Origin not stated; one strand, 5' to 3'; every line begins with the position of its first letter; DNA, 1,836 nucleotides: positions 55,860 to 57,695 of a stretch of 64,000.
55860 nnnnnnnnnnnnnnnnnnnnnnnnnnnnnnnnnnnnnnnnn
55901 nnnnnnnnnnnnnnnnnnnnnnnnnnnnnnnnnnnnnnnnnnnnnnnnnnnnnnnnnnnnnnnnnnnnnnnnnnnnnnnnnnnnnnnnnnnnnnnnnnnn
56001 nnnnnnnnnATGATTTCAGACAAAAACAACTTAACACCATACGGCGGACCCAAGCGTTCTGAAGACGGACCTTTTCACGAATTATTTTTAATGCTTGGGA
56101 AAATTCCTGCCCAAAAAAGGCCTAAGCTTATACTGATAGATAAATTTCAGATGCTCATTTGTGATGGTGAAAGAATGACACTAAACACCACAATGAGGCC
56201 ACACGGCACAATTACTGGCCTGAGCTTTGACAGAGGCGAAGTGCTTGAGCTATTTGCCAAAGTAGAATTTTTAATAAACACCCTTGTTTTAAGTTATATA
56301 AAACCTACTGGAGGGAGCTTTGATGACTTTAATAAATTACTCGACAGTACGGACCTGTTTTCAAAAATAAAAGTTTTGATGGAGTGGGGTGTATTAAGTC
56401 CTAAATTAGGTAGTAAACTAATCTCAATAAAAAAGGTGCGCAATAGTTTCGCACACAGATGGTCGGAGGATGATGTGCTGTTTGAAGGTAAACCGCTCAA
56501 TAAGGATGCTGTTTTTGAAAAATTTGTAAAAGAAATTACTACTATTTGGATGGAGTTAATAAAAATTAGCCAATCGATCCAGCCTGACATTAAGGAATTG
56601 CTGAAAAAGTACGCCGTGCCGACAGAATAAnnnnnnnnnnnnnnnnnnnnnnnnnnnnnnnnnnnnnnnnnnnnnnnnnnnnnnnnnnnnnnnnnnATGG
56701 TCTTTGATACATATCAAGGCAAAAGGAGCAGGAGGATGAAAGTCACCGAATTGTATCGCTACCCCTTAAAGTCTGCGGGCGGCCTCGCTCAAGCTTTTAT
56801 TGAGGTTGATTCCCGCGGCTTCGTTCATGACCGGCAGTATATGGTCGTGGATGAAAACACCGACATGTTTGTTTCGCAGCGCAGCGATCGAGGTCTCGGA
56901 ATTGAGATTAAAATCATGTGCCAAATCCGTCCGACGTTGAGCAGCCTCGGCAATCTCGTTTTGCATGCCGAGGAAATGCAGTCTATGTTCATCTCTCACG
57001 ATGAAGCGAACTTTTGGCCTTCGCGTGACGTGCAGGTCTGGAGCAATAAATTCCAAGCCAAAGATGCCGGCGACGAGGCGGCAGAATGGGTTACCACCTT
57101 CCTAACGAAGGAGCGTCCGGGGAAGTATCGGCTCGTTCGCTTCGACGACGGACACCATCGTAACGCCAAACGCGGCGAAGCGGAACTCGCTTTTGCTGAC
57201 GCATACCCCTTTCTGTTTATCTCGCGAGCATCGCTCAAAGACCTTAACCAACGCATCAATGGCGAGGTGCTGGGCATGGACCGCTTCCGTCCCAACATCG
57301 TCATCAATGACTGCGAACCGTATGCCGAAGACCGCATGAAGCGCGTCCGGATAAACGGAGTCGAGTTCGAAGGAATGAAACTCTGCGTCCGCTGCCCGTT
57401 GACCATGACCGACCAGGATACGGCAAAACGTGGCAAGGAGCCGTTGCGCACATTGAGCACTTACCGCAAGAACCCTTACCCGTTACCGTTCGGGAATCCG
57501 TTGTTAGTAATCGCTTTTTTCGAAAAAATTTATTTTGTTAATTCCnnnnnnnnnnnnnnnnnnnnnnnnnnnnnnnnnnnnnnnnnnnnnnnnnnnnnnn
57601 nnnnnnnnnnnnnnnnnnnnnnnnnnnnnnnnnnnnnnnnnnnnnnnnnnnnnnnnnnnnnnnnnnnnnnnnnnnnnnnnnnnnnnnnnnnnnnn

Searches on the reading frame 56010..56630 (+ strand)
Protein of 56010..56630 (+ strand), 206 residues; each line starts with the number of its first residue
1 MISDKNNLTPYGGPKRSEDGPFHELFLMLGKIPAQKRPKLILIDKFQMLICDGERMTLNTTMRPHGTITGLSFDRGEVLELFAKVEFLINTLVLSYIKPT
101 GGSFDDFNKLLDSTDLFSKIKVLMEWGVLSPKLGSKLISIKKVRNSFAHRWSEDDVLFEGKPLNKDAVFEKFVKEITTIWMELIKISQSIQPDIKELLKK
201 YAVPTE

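Call 3: search_protein_families(library=pfam, proteins=[window:56010-56627:+], max_evalue=1)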
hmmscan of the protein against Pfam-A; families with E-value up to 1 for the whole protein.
window:56010-56627:+ (206 aa): 3 families
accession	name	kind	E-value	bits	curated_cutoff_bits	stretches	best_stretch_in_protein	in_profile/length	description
PF13643.11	DUF4145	-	0.0043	17.5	23.1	1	113-150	34-71/88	Domain of unknown function (DUF4145)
PF18735.6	HEPN_RiboL-PSP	-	0.024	15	28.4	1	113-150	112-159/191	RiboL-PSP-HEPN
PF16276.10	NPM1-C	-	0.26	11.8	29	0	118-147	5-32/49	Nucleophosmin C-terminal domain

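Call 4: search_protein_families(library=padloc, proteins=[window:56010-56627:+], max_evalue=1)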
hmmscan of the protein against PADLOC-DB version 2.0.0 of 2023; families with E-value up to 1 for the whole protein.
window:56010-56627:+ (206 aa): 0 families

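Call 5: search_protein_families(library=ncbifam, proteins=[window:56010-56627:+], max_evalue=1)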
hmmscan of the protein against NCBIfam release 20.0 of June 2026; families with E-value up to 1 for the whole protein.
window:56010-56627:+ (206 aa): 0 families

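Call 9: find_homologous_proteins(query=window:56010-56627:+)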
Query window:56010-56627:+ (206 aa): 2 proteins with E <= 0.001 among 177 candidates.
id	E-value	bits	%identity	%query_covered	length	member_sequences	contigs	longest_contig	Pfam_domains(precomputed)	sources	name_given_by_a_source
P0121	1.4e-131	454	100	100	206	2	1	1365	-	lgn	-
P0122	9.9e-20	89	41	53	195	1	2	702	-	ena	-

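Call 27: search_protein_representatives(protein=window:56010-56627:+)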
Query: 206 residues. Proteins with E-value up to 0.001 (for the whole library): 123; up to 1e-10: 76; up to 1e-30: 4. The best 123 are listed.
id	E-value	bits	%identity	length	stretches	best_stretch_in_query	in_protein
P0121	4.5e-132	454.0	100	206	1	1-206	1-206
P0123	1.6e-48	181.2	41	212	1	10-204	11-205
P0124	1.2e-35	139.2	40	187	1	22-202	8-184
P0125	9.4e-34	133.0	37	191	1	24-199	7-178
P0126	1.1e-28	116.5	32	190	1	22-201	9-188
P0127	5.3e-28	114.2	36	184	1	27-200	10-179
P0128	5.4e-28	114.2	32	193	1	22-200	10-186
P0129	7.6e-26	107.2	36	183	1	23-199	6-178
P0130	2.0e-24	102.5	32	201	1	24-202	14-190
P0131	2.0e-22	96.0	32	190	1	22-201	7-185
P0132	7.9e-21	90.8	31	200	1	39-189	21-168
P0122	3.2e-20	88.8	41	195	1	69-187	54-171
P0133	3.5e-20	88.7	31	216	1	19-188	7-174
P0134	2.0e-19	86.2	28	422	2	72-185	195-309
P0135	3.0e-19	85.6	38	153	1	73-202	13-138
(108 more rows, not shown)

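Call 30: search_protein_families(library=pfam, alignment_id=A3, max_evalue=0.1)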
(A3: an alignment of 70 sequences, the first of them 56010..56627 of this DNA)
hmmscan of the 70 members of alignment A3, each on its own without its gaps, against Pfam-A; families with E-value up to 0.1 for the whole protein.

A. member 1, window:56010-56627:+ (206 aa): 2 families
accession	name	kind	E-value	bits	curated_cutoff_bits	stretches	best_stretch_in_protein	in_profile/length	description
PF13643.11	DUF4145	-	0.0043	17.5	23.1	1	113-150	34-71/88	Domain of unknown function (DUF4145)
PF18735.6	HEPN_RiboL-PSP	-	0.024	15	28.4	0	113-150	112-159/191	RiboL-PSP-HEPN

B. families by the number of members that match (of 70 scanned): 47 families (the first 25 are shown)
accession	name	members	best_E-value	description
PF13643.11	DUF4145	28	2.7e-05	Domain of unknown function (DUF4145)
PF01934.22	HepT-like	9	0.0028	Ribonuclease HepT-like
PF18735.6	HEPN_RiboL-PSP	6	0.00086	RiboL-PSP-HEPN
PF18730.6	HEPN_Cthe2314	4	0.00056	Cthe_2314-like HEPN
PF18731.6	HEPN_Swt1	4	0.0049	Swt1-like HEPN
PF18739.6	HEPN_Apea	2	0.0021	Apea-like HEPN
PF18736.6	pEK499_p136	2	0.0027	HEPN pEK499 p136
PF24966.2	Ig_TR130_2nd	1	0.00097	TR130 second Ig-like domain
PF09011.16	HMG_box_2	1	0.0027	HMG-box domain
PF06174.16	DUF987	1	0.0032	Protein of unknown function (DUF987)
PF25014.1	NET2A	1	0.0042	NET2A-like domain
PF25824.1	DUF7951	1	0.0058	Repeat of unknown function (DUF7951)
PF15862.10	Coilin_N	1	0.006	Coilin N-terminus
PF20662.3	COG4_C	1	0.0077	Conserved oligomeric Golgi complex subunit 4, C-terminal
PF09548.15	Spore_III_AB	1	0.012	Stage III sporulation protein AB (spore_III_AB)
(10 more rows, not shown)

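Call 32: find_encoding_contigs(protein=P0123, flank=4000, max_places=3)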
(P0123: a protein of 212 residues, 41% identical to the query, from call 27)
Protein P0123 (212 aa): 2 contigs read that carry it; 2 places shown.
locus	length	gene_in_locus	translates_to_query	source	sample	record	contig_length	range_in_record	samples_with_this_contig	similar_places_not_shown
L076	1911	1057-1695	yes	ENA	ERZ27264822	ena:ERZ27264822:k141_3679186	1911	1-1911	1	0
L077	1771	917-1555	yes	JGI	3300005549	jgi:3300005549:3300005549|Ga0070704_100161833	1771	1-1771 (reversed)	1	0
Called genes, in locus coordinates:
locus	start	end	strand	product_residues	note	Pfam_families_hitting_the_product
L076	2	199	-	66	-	?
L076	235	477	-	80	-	-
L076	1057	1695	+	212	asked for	-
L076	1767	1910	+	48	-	?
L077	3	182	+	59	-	?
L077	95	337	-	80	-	-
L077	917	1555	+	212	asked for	-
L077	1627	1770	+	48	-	?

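Call 33: find_encoding_contigs(protein=window:56010-56630:+, flank=4000, max_places=4)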
Protein window:56010-56630:+ (206 aa): 1 contig read that carries it; 1 place shown.
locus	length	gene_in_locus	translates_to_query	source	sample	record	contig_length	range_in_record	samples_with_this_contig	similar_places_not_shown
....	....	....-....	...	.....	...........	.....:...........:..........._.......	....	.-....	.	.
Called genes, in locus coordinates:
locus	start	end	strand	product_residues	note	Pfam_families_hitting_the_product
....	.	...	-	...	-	?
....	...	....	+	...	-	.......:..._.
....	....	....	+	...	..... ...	-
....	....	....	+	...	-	?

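Call 36: predict_structure(alignment_id=A3)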
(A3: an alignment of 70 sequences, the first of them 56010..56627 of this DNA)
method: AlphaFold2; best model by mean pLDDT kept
length: 206 residues; sequences in the alignment: 70
mean_pLDDT: 91.8   pTM: 0.84
mean pLDDT of the five models: 91.8, 91.2, 90.9, 90.8, 90.8
residues with pLDDT >= 90: 174; 70-90: 14; 50-70: 15; < 50: 3
segments of 3 or more residues with pLDDT < 50: 1-3
pLDDT, mean of each block of 10 residues (from residue 1): 58 69 96 94 94 94 91 97 96 93 90 97 98 98 97 97 98 97 96 96 78
secondary structure, 60 per line:
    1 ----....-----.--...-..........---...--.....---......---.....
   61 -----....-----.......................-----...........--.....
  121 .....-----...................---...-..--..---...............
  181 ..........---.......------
elements in order: H21-30 E39-43 E47-52 E56-60 H66-69 H75-97 H103-113 H116-125 H131-149 H166-190 H194-200

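Call 38: find_encoding_contigs(protein=P0124, flank=4000, max_places=3)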
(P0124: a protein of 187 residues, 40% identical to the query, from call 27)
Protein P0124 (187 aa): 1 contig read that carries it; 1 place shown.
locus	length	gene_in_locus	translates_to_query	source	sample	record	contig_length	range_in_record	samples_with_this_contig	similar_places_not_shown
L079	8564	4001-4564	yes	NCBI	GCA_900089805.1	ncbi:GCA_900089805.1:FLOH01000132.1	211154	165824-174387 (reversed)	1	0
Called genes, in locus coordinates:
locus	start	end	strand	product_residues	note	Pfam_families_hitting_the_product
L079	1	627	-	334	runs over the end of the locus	PF23343:REP_ORF2-G2P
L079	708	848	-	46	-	-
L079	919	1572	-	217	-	-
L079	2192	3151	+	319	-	PF02463:SMC_N (weak), PF13175:AAA_15, PF13304:AAA_21 (weak)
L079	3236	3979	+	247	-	PF20469:OLD-like_TOPRIM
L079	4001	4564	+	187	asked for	-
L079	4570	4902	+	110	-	-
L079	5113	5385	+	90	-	PF04221:RelB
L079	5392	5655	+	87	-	PF05016:ParE_toxin, PF15738:YafQ_toxin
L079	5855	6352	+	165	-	PF00571:CBS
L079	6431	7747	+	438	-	PF00939:Na_sulph_symp (weak), PF02040:ArsB, PF03600:CitMHS, PF06450:NhaB, PF00939:Na_sulph_symp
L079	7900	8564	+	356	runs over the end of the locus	PF09587:PGA_cap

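Call 39: find_encoding_contigs(protein=P0125, flank=4000, max_places=3)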
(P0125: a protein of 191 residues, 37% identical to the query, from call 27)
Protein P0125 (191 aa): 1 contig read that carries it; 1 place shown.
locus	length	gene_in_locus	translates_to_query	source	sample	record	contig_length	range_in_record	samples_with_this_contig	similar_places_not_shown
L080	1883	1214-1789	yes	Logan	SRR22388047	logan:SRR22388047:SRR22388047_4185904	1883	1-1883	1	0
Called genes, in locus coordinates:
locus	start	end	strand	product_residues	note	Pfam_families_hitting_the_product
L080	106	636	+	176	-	-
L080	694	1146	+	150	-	-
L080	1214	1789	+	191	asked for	-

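Call 40: find_encoding_contigs(protein=P0126, flank=4000, max_places=3)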
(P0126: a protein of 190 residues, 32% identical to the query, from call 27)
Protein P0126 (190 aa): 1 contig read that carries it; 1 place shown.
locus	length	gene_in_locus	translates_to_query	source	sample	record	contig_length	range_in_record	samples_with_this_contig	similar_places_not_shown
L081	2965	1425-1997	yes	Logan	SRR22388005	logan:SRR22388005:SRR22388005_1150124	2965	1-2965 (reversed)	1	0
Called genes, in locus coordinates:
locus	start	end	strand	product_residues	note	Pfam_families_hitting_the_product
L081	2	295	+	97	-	?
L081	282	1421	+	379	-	PF14082:SduA_C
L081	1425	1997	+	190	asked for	-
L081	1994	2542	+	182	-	PF18728:HEPN_AbiV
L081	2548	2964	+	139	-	?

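Call 41: find_encoding_contigs(protein=P0128, flank=4000, max_places=3)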
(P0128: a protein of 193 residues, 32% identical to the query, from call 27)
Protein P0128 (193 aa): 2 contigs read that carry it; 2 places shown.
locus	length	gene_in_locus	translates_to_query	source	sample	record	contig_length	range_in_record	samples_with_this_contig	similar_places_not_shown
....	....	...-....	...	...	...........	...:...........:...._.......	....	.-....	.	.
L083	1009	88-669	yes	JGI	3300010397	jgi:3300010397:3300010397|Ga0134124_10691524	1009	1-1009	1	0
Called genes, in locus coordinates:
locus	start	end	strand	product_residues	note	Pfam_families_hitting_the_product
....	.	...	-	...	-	?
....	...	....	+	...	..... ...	-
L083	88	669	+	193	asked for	-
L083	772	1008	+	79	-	?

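Call 72: search_solved_structures(query=A3, max_evalue=1)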
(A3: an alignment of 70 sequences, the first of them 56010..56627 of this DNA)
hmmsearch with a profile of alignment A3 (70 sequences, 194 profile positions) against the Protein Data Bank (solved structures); distinct sequences matched with E-value up to 1: 2.
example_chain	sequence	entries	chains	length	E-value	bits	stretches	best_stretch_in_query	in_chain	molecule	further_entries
9gzg_A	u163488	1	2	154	0.023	17.4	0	159-190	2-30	Engineered CTPR protein with glutamic acids for conductivity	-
4xrf_A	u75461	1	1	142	0.33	13.6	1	14-74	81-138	Transcriptional regulator, MarR family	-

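Call 73: search_protein_families(library=phrogs, proteins=[window:56010-56627:+], max_evalue=0.01)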
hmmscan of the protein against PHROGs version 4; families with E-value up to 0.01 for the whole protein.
window:56010-56627:+ (206 aa): 0 families

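Call 77: find_related_loci(query=A8, collection=metagenome_contigs, flank=4000)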
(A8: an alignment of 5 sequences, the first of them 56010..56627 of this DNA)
Query A8 (206 aa) in metagenome_contigs; peptide patterns used: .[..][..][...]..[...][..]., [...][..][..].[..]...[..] (x = any residue, [..] = any of these).
600 stretches matched a pattern (row limit reached: there are more); 11 encode a relative of the query (tblastn E <= 1e-3); 11 distinct loci.
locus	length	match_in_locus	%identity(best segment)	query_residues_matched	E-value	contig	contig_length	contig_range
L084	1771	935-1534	41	6-205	5e-55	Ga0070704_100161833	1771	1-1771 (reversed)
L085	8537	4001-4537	39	23-205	2e-42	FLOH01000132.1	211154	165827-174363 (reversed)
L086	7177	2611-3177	36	11-201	1e-42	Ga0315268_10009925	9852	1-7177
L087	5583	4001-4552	38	15-201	9e-42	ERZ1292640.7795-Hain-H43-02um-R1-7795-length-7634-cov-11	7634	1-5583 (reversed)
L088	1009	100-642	32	17-199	3e-33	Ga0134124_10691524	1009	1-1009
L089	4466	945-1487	27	24-195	4e-20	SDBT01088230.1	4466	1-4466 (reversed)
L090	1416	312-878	30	12-200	7e-20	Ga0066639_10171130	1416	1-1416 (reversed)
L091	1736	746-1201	31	39-186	2e-19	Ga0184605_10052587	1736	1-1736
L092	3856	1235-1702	31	39-194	3e-16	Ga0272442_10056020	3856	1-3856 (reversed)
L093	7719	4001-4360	31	74-191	1e-15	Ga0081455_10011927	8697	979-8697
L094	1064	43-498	29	55-192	7e-15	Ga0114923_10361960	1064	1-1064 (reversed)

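Call 79: search_protein_families(library=pfam, proteins=[L086:1517-2572:+, L086:3194-3574:+, L086:3581-4075:+, L087:2295-3935:+, L087:670-1596:+, L092:1787-3568:-, L093:1443-3311:-, L089:2786-4072:+, L080:106-633:+, L080:694-1143:+], max_evalue=0.001)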
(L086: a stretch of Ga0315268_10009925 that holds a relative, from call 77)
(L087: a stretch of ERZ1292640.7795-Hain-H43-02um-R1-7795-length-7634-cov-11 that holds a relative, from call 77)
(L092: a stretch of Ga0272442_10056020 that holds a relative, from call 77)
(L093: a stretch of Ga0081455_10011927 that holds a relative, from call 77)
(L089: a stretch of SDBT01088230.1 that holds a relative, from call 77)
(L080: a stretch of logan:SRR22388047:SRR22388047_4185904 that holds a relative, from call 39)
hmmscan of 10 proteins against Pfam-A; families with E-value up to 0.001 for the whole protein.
L086:1517-2572:+ (352 aa): 1 family
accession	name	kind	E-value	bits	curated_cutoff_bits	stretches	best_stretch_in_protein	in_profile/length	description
PF14279.12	HNH_5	-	2.9e-12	46.8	27.5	1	5-47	1-47/56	HNH endonuclease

L086:3194-3574:+ (127 aa): 1 family
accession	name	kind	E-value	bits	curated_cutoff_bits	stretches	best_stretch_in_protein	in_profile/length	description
PF08937.16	ThsB_TIR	-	3.2e-06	27.9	21.2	1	7-86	1-85/100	Thoeris protein ThsB, TIR-like domain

L086:3581-4075:+ (165 aa): 1 family
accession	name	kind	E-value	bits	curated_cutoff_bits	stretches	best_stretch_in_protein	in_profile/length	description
PF24838.2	8xMP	-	1.6e-42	145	30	1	25-161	2-135/136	Octameric membrane protein family (8xMP)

L087:2295-3935:+ (547 aa): 5 families
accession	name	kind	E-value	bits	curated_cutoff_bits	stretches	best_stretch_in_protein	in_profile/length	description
PF13175.12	AAA_15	-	2.1e-23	84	32.1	1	1-359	1-372/374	AAA ATPase domain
PF13304.12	AAA_21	-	3.4e-18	67.2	27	2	301-361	249-303/304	AAA domain, putative AbiEii toxin, Type IV TA system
PF02463.25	SMC_N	-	3.4e-12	46.7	40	1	3-50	2-47/220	RecF/RecN/SMC N terminal domain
PF13476.12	AAA_23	-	2.7e-11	44.9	27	1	5-123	1-79/201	AAA domain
PF20469.4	OLD-like_TOPRIM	-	9.7e-10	39.3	23.2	1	408-471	1-65/67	Overcoming lysogenization defect protein-like, TOPRIM domain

L087:670-1596:+ (309 aa): 1 family
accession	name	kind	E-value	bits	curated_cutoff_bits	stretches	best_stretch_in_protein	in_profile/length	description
PF13589.12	HATPase_c_3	-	0.00028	21.4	25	1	38-143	7-107/137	Histidine kinase-, DNA gyrase B-, and HSP90-like ATPase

L092:1787-3568:- (593 aa): 4 families
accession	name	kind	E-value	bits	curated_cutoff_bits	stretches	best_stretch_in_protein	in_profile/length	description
PF05048.19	NosD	-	5.1e-36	124.5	23.6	2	178-364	16-212/212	Periplasmic copper-binding protein (NosD)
PF13229.12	Beta_helix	-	6.4e-18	65.3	25.9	2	173-311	18-158/158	Right handed beta helix region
PF00963.24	Cohesin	-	3.3e-06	27.8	24.1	1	416-532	16-137/139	Cohesin domain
PF00404.24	Dockerin_1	-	4e-06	27.4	22.9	1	541-587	3-52/57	Dockerin type I domain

L093:1443-3311:- (622 aa): 15 families
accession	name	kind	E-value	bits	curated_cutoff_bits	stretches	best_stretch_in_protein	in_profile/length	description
PF00515.34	TPR_1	-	3.8e-33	112.4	27.8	3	365-392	7-34/34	Tetratricopeptide repeat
PF07719.23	TPR_2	-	7.4e-29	97.9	27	1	365-392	7-34/34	Tetratricopeptide repeat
PF13424.12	TPR_12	-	1.6e-19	70.3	30.1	1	364-419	8-71/77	Tetratricopeptide repeat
PF13181.12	TPR_8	-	5.3e-18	64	25.7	1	365-392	7-34/34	Tetratricopeptide repeat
PF13174.12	TPR_6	-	3.2e-16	59.2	26.3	0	271-298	5-32/33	Tetratricopeptide repeat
PF13432.12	TPR_16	-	2.8e-13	50.5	32.7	0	369-417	7-55/65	Tetratricopeptide repeat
PF13374.12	TPR_10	-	6.2e-12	45.6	27.5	0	267-297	3-33/42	Tetratricopeptide repeat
PF13428.12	TPR_14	-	3.8e-10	39.9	23.5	0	367-395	9-37/44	Tetratricopeptide repeat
PF13414.12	TPR_11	-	1.2e-09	38.1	26.8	2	368-406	3-41/42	TPR repeat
PF13371.12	TPR_9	-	7.1e-09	36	35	0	358-391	28-61/73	Tetratricopeptide repeat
PF12895.13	ANAPC3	-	3.6e-08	34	27.2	1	367-416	31-79/82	Anaphase-promoting complex, cyclosome, subunit 3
PF14559.12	TPR_19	-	4.3e-08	33.8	25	1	372-421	4-53/68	Tetratricopeptide repeat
PF13431.12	TPR_17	-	1.2e-07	31.9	24.4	0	381-413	1-33/34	Tetratricopeptide repeat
PF13176.12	TPR_7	-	6.5e-07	29.4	27.9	0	368-392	8-34/36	Tetratricopeptide repeat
PF25062.1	ARM_TT21_N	-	0.00088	19.5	40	1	365-463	106-204/222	Tetratricopeptide repeat protein 21 N-terminal ARM repeat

L089:2786-4072:+ (429 aa): 6 families
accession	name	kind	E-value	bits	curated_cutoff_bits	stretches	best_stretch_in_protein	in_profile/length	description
PF00004.35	AAA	-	3.7e-29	102.2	21.2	1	198-328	1-130/131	ATPase family associated with various cellular activities (AAA)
PF10539.14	Dev_Cell_Death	-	4.4e-18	65.7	27.8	1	8-91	3-89/126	Development and cell death domain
PF17862.7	AAA_lid_3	-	1.3e-06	28.3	27.2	1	361-391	4-34/45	AAA+ lid domain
PF13401.12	AAA_22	-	3.9e-06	27.7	27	0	196-253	6-62/130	AAA domain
PF05496.18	RuvB_N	-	0.00023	21.4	27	1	197-264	35-95/159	Holliday junction DNA helicase RuvB P-loop domain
PF13191.12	AAA_16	-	0.00026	22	32.6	0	195-224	24-56/167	AAA ATPase domain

L080:106-633:+ (176 aa): 0 families

L080:694-1143:+ (150 aa): 0 families

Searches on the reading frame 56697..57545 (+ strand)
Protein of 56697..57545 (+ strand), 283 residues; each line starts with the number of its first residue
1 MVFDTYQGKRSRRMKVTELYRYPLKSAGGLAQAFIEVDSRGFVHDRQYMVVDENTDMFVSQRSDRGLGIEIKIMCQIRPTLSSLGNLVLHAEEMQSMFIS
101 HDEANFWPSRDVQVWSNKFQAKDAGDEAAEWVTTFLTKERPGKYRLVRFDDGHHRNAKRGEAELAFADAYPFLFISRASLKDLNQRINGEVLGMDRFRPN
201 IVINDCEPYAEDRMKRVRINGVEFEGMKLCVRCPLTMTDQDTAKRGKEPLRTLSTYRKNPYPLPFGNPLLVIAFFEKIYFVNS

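Call 45: search_protein_families(library=pfam, proteins=[window:56697-57545:+], max_evalue=0.001)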
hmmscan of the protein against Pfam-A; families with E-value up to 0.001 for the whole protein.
window:56697-57545:+ (283 aa): 2 families
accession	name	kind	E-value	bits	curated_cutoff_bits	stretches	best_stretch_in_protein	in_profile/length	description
PF03476.21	MOSC_N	-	2.6e-20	72.9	25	1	15-138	3-118/119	MOSC N-terminal beta barrel domain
PF03473.23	MOSC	-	1.9e-16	60.6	22.7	1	163-259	3-95/120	MOSC domain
